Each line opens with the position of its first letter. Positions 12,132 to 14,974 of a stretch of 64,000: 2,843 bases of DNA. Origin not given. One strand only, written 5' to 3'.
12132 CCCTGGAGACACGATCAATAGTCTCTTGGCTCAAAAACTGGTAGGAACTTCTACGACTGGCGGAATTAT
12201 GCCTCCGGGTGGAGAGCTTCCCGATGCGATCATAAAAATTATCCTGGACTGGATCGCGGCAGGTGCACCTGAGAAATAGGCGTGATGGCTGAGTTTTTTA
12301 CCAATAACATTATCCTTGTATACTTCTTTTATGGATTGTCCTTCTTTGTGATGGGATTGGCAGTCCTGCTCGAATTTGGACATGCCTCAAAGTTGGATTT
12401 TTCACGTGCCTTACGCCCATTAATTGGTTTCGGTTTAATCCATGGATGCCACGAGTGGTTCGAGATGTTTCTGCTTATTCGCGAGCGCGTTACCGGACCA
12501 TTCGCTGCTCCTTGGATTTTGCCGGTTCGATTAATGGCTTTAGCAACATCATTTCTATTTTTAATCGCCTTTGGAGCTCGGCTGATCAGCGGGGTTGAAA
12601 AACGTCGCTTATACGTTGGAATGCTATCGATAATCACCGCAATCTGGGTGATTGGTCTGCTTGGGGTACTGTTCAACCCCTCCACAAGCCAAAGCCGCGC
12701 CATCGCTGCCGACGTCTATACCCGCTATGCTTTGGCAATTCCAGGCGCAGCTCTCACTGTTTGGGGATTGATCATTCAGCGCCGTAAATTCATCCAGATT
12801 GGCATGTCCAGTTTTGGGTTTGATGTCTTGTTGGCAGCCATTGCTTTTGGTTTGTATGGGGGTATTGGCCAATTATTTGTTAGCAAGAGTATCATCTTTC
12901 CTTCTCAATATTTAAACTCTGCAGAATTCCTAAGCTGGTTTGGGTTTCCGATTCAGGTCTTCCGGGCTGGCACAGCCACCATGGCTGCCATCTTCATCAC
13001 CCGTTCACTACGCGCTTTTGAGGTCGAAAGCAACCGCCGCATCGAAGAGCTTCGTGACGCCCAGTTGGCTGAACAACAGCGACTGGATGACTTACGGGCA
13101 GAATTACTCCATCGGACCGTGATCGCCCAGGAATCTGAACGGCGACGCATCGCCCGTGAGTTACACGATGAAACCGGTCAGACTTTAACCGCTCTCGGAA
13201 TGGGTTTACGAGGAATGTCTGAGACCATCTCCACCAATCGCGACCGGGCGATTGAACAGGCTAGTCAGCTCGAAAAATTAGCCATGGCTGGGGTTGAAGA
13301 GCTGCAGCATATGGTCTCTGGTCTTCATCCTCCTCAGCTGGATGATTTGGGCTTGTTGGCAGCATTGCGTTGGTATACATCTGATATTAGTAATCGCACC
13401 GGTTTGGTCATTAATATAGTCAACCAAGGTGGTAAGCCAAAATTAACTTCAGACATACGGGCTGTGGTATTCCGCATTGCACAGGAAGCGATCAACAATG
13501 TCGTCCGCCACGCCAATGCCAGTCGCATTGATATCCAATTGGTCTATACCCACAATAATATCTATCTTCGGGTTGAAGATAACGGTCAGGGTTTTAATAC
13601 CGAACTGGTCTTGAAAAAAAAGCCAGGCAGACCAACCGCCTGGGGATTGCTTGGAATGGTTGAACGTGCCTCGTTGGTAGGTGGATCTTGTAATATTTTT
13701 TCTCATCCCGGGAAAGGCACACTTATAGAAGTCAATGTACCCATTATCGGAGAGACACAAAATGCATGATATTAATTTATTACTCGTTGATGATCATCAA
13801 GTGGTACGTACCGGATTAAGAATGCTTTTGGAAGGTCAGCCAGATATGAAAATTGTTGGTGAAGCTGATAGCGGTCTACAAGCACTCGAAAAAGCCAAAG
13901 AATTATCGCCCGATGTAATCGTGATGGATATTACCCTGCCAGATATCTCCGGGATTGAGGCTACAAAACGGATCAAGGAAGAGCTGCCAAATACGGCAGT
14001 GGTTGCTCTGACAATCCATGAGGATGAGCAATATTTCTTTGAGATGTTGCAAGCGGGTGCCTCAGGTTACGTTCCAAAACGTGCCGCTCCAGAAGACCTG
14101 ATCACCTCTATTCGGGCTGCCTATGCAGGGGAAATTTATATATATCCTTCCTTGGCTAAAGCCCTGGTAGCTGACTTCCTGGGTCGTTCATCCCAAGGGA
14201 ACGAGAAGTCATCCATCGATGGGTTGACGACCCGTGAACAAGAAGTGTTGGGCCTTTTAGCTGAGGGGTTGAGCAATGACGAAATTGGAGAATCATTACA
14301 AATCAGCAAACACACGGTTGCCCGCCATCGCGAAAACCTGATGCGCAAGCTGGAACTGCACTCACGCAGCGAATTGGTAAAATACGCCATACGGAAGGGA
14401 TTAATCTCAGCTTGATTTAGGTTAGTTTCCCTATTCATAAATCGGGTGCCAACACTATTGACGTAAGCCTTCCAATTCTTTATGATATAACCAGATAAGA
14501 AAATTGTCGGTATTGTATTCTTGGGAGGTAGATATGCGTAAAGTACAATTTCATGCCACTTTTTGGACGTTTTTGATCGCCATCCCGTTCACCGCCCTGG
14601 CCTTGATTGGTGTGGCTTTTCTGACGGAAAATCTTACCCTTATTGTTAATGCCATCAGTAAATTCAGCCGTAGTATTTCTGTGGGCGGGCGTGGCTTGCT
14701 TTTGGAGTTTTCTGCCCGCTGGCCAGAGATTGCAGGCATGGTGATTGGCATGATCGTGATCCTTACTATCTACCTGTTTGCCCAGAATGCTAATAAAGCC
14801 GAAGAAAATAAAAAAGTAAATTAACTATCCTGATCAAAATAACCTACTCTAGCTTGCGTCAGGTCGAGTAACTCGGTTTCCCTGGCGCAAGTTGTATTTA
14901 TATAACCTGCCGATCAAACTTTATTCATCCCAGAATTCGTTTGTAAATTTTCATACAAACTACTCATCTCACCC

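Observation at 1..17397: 17-kb multihaem cytochrome / quinol-oxidoreductase supercluster with its own two-component system and no visible terminal reductase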

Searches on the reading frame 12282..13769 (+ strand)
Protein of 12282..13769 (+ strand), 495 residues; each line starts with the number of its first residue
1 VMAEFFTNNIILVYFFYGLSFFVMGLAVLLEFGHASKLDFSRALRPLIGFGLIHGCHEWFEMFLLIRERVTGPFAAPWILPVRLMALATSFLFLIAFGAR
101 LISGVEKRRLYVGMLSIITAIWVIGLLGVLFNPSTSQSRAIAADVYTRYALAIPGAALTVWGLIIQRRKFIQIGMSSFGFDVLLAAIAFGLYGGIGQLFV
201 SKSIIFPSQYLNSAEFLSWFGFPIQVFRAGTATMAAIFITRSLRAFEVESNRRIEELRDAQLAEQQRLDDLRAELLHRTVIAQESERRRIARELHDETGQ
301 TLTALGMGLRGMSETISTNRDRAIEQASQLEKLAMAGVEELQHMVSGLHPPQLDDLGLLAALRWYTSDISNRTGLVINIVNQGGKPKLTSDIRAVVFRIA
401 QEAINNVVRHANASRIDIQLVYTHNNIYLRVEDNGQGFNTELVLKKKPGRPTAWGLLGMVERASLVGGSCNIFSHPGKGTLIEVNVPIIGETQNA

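Call 5: search_protein_families(library=pfam, proteins=[window:12282-13769:+], max_evalue=0.01)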
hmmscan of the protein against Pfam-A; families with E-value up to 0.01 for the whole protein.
window:12282-13769:+ (495 aa): 3 families
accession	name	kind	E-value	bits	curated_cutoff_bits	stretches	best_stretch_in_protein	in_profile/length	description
PF07730.19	HisKA_3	-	1.9e-15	57.6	24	1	286-353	1-68/68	Histidine kinase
PF02518.31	HATPase_c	-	1.5e-10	41.9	26.4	1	396-487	6-108/111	Histidine kinase-, DNA gyrase B-, and HSP90-like ATPase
PF13581.12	HATPase_c_2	-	2.5e-05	24.7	27.4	1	399-445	35-86/127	Histidine kinase-like ATPase domain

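Call 23: search_protein_families(library=ncbifam, proteins=[window:12282-13769:+], max_evalue=0.01)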
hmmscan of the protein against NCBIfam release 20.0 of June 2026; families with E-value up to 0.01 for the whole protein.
window:12282-13769:+ (495 aa): 14 families
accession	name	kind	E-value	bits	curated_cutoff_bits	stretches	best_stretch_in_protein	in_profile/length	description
NF052443.1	SensHisKinMctS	equivalog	4.1e-40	137.5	700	1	264-489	227-449/457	two-component system sensor histidine kinase MctS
NF008649.0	PRK11644.1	equivalog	7.9e-37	127.1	408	1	254-487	272-495/499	signal transduction histidine-protein kinase/phosphatase UhpB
NF052531.1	Strep_LiaS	equivalog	1.1e-31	110.4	450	1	249-489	95-328/328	envelope stress sensor histidine kinase LiaS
NF047786.1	his_kin_MadS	equivalog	1e-24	87.4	500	1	249-487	196-434/434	MadS family sensor histidine kinase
NF007896.0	PRK10600.1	equivalog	1.4e-21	76.8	578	1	285-491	389-586/598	nitrate/nitrite two-component system sensor histidine kinase NarX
NF008184.0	PRK10935.1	equivalog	2e-20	73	553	1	285-487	362-558/565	nitrate/nitrite two-component system sensor histidine kinase NarQ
NF047322.1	HK_morpho_MacS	equivalog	9.5e-09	34.9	300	1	281-487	177-367/367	MacS family sensor histidine kinase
NF003144.0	PRK04069.1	equivalog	0.00026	20.4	145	1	401-445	48-96/161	anti-sigma B factor RsbW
NF033792.0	ActS_PrrB_HisK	equivalog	0.00069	18.6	350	1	400-443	316-358/423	ActS/PrrB/RegB family redox-sensitive histidine kinase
NF007898.0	PRK10604.1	equivalog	0.0007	18.9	478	1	312-441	236-364/433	two-component system sensor histidine kinase RstB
NF041832.1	near_NosP_CTERM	subfamily_domain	0.002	17.3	400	1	358-492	86-229/370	NahK/ErcS family hybrid sensor histidine kinase/response regulator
NF053867.1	SprKinKinDBac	equivalog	0.0037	15.8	775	1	391-488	397-497/500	sporulation kinase KinD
NF008298.1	PRK11086.1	subfamily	0.0042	15.6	520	1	385-488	417-525/529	DcuS/MalK family sensor histidine kinase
NF040691.1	MtrAB_MtrB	equivalog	0.005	15.9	450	1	367-487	360-491/507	MtrAB system histidine kinase MtrB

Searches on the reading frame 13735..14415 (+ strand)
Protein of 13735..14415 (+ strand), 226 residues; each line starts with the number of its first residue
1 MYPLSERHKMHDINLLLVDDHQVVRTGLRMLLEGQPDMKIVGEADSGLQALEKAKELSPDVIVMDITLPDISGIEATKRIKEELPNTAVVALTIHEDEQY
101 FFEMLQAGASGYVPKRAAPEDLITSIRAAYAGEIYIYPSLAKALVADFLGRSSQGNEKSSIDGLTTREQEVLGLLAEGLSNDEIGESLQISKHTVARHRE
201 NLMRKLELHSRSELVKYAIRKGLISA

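Call 5: search_protein_families(library=pfam, proteins=[window:13735-14415:+], max_evalue=0.01)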
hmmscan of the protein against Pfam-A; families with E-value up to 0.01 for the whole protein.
window:13735-14415:+ (226 aa): 6 families
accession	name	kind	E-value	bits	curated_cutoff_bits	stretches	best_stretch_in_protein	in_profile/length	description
PF00072.30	Response_reg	-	2.8e-31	108.4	30.2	1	16-126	2-110/111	Response regulator receiver domain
PF00196.25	GerE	-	1.1e-20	73.4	23.5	1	163-218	2-57/57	Bacterial regulatory proteins, luxR family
PF13384.12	HTH_23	-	0.00012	22.2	24.6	1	169-201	8-40/50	Homeodomain-like domain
PF08281.18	Sigma70_r4_2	-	0.00012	22.1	25.7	1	161-205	8-53/54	Sigma-70, region 4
PF04545.22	Sigma70_r4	-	0.00089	19.2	24.1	1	161-206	2-48/50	Sigma-70, region 4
PF07638.17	Sigma70_ECF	-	0.0077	16.6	21.1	0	171-200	144-173/185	ECF sigma factor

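Call 23: search_protein_families(library=ncbifam, proteins=[window:13735-14415:+], max_evalue=0.01)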
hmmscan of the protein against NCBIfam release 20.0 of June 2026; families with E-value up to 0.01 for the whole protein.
window:13735-14415:+ (226 aa): 117 families (the best 25 are shown)
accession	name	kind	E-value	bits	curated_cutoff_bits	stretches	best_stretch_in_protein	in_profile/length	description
NF052445.1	RespRegMctR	equivalog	3.6e-53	180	300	1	13-223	2-204/205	two-component system response regulator MctR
NF011896.0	PRK15369.1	equivalog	3.5e-50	170.5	242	1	11-224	2-210/211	two component system response regulator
NF007935.0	PRK10651.1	equivalog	6.2e-49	166.1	250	1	12-217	6-209/216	two-component system response regulator NarL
NF007018.1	PRK09483.1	equivalog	4.8e-48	163.7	280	1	13-225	2-210/217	UvrY/SirA/GacA family response regulator transcription factor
NF047785.1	respo_reg_MadR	equivalog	1.7e-47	161.5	300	1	13-224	1-209/209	MadR family response regulator transcription factor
NF007708.0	PRK10403.1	equivalog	3.5e-38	131.2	343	1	12-211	6-201/215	nitrate/nitrite response regulator protein NarP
NF007685.0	PRK10360.1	equivalog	3.6e-34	118.3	258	1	13-216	2-190/196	response regulator transcription factor UhpA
NF007419.0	PRK09958.1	equivalog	1.6e-30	106.2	251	1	14-221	2-201/204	acid-sensing system DNA-binding response regulator EvgA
NF007403.0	PRK09935.1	equivalog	1e-29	103.7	271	1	12-223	3-209/210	fimbria biosynthesis transcriptional regulator FimZ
NF006900.1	PRK09390.1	equivalog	6.9e-26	91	255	1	13-222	5-201/203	response regulator FixJ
NF001965.0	PRK00742.1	subfamily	1.6e-23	83.5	293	1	11-118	2-110/357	chemotaxis-specific protein-glutamate methyltransferase CheB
NF041367.1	CheY_Halo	equivalog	3.9e-23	82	200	1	16-125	2-109/114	chemotaxis protein CheY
NF008098.0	PRK10840.1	equivalog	5.8e-20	71.7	235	1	10-217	1-204/216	response regulator transcription factor RcsB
NF009206.0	PRK12555.1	subfamily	6.4e-20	71.4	342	1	13-115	1-104/340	chemotaxis-specific protein-glutamate methyltransferase CheB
NF040749.1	tetrathio_RR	equivalog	6.7e-18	65.1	290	1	16-216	3-186/191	tetrathionate respiration response regulator TtrR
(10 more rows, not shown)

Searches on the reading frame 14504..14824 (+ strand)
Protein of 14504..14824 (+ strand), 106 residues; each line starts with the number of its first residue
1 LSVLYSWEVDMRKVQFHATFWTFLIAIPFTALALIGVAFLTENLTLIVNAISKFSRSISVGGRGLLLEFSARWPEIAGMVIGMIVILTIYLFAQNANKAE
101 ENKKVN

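Call 5: search_protein_families(library=pfam, proteins=[window:14504-14824:+], max_evalue=0.01)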
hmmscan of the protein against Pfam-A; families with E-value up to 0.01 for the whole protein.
window:14504-14824:+ (106 aa): 0 families

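Call 23: search_protein_families(library=ncbifam, proteins=[window:14504-14824:+], max_evalue=0.01)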
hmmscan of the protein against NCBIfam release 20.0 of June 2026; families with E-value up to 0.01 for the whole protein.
window:14504-14824:+ (106 aa): 1 family
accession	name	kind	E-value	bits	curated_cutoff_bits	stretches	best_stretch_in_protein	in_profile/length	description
NF001240.0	PRK00216.1-1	equivalog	0.0067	15.5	378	1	28-71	130-173/251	bifunctional demethylmenaquinone methyltransferase/2-methoxy-6-polyprenyl-1,4-benzoquinol methylase UbiE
